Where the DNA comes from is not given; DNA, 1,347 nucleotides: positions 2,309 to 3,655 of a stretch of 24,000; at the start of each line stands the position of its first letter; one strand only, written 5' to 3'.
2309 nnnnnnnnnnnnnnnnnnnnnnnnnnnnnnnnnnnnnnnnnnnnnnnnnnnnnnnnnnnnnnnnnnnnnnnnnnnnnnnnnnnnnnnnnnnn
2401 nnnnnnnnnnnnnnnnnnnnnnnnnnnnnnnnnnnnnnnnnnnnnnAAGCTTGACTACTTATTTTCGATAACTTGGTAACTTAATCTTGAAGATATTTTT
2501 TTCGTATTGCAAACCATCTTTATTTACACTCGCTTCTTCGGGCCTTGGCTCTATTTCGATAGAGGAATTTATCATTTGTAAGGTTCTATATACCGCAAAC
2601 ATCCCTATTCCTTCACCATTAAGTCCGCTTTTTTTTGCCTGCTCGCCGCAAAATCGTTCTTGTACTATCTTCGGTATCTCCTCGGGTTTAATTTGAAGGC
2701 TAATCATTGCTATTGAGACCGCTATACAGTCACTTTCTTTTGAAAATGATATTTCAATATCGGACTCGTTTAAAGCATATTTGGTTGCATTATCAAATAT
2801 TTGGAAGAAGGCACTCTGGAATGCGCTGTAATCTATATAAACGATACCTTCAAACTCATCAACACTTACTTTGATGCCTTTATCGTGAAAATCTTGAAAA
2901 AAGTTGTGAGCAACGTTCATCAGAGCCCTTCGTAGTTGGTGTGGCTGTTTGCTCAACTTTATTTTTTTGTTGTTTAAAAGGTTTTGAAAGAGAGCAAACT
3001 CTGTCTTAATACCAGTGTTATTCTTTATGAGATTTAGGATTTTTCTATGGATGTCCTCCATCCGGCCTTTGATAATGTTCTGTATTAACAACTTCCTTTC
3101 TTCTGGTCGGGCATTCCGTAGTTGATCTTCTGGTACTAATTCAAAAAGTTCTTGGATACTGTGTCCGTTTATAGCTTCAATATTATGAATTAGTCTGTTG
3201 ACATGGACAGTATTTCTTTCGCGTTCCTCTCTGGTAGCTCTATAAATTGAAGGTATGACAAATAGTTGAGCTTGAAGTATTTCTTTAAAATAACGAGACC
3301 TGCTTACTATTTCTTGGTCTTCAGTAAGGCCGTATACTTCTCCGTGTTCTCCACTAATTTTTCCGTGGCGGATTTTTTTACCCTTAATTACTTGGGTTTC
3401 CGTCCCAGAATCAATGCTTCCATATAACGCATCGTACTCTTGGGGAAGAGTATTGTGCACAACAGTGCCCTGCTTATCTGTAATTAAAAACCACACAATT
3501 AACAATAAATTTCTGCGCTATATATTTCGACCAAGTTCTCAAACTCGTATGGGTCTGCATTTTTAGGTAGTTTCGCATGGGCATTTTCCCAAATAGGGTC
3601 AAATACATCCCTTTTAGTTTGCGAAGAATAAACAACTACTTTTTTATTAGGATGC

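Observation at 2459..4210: Translationally coupled membrane-anchored REC protein and cytoplasmic HK-like ATPase as island cargo: possible defensive two-component module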

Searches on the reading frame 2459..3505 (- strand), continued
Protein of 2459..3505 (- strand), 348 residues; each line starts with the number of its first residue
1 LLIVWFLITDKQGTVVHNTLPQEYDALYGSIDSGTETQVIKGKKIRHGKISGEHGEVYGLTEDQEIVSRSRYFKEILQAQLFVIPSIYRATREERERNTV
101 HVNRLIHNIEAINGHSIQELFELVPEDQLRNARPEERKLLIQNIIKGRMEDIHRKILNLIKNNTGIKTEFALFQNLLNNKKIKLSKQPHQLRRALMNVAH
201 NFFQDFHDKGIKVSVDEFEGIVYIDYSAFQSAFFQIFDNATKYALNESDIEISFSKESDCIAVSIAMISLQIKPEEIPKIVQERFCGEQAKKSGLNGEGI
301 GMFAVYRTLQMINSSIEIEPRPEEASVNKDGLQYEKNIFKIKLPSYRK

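Call 62: get_annotated_region(hit=H1, flank=8000)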
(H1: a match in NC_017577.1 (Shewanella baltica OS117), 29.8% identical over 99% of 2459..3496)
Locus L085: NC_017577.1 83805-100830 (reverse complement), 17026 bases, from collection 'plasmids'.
description: Shewanella baltica OS117 plasmid pSBAL11701, complete sequence
organism: Shewanella baltica OS117 (NCBI taxid 693970)
taxonomy: Bacteria; Pseudomonadota; Gammaproteobacteria; Alteromonadales; Shewanellaceae; Shewanella; Shewanella baltica; Shewanella baltica OS117
host: -; source: -; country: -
typing (MOB-suite, as given by PLSDB): conjugative; replicon rep_cluster_1435; relaxase MOBH; mating-pair formation MPF_F
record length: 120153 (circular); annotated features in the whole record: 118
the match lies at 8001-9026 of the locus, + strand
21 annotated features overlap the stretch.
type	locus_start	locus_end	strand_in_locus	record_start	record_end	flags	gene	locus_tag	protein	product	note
CDS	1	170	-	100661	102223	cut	-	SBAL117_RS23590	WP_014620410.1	IS66 family transposase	-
CDS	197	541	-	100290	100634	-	tnpB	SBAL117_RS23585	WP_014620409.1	IS66 family insertion sequence element accessory protein TnpB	-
CDS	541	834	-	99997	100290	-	-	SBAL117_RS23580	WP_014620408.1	hypothetical protein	-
CDS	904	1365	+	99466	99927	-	-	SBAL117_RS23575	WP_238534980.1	hypothetical protein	-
CDS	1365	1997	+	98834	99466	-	-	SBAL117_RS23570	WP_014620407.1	hypothetical protein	-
CDS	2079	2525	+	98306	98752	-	-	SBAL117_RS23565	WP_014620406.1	diadenylate cyclase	-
CDS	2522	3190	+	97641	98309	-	-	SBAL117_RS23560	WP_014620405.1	hypothetical protein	-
CDS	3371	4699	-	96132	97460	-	-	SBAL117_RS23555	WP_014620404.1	DUF3560 domain-containing protein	-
CDS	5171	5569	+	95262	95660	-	-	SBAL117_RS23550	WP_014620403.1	H-NS family nucleoid-associated regulatory protein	GO:0006355 - regulation of DNA-templated transcription [Evidence IEA]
CDS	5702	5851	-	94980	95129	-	-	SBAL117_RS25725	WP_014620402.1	hypothetical protein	-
CDS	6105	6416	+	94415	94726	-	-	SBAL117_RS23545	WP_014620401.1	type II toxin-antitoxin system HigB family toxin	GO:0090304 - nucleic acid metabolic process [Evidence IEA]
CDS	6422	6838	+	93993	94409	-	-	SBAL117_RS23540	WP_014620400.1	transcriptional regulator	-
CDS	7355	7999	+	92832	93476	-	-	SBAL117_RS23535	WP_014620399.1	putative two-component system response regulatory protein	-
CDS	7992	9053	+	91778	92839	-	-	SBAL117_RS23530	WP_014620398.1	ATP-binding protein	-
CDS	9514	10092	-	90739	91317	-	-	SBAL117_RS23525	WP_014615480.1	DUF2913 family protein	-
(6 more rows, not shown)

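Call 63: get_annotated_region(hit=H3, flank=8000)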
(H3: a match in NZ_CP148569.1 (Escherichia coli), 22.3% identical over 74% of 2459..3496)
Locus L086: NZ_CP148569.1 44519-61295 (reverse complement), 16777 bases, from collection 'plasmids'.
description: Escherichia coli strain Z1322MEC0001 plasmid pZ1322MEC0001-2, complete sequence
organism: Escherichia coli (NCBI taxid 562)
taxonomy: Bacteria; Pseudomonadota; Gammaproteobacteria; Enterobacterales; Enterobacteriaceae; Escherichia; Escherichia coli
host: -; source: Mammal,single cell; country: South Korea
typing (MOB-suite, as given by PLSDB): conjugative; replicon IncFIA,IncFIB,IncFII; relaxase MOBF; mating-pair formation MPF_F
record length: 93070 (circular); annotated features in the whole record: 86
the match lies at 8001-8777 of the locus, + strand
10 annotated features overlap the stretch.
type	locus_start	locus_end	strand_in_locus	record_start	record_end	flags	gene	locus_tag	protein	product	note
CDS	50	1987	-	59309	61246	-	-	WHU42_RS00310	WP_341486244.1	NACHT domain-containing protein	-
CDS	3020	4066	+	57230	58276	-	-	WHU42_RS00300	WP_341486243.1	DUF3800 domain-containing protein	-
CDS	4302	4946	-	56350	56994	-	-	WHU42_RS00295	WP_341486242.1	pentapeptide repeat-containing protein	-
CDS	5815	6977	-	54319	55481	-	-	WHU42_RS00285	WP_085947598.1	IS3-like element IS3 family transposase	GO:0006313 - DNA transposition [Evidence IEA]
CDS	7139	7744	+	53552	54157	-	-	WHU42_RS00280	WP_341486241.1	hypothetical protein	-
CDS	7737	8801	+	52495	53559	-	-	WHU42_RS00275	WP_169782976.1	HAMP domain-containing histidine kinase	-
CDS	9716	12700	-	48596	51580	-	-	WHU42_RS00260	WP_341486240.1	Tn3 family transposase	-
CDS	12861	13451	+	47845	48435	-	-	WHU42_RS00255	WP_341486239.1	recombinase family protein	GO:0006310 - DNA recombination [Evidence IEA]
CDS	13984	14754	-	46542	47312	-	-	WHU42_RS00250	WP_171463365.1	EAL domain-containing protein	-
CDS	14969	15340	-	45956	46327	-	-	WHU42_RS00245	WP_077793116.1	LuxR C-terminal-related transcriptional regulator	GO:0006355 - regulation of DNA-templated transcription [Evidence IEA]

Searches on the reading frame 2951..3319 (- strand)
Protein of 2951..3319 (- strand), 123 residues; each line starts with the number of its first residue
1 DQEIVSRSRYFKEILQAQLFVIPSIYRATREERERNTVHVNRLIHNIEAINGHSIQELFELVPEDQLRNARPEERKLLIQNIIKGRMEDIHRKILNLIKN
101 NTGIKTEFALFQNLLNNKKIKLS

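Call 95: search_protein_families(library=pfam, proteins=[window:2951-3319:-], max_evalue=10)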
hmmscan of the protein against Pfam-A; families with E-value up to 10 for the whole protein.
seq(123 aa): 2 families
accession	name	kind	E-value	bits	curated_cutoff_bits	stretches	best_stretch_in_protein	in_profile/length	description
PF14117.11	DUF4287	-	0.029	14.8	27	1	42-68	4-30/60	Domain of unknown function (DUF4287)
PF00469.25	F-protein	-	0.17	11.9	27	1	58-96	159-197/220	Negative factor, (F-Protein) or Nef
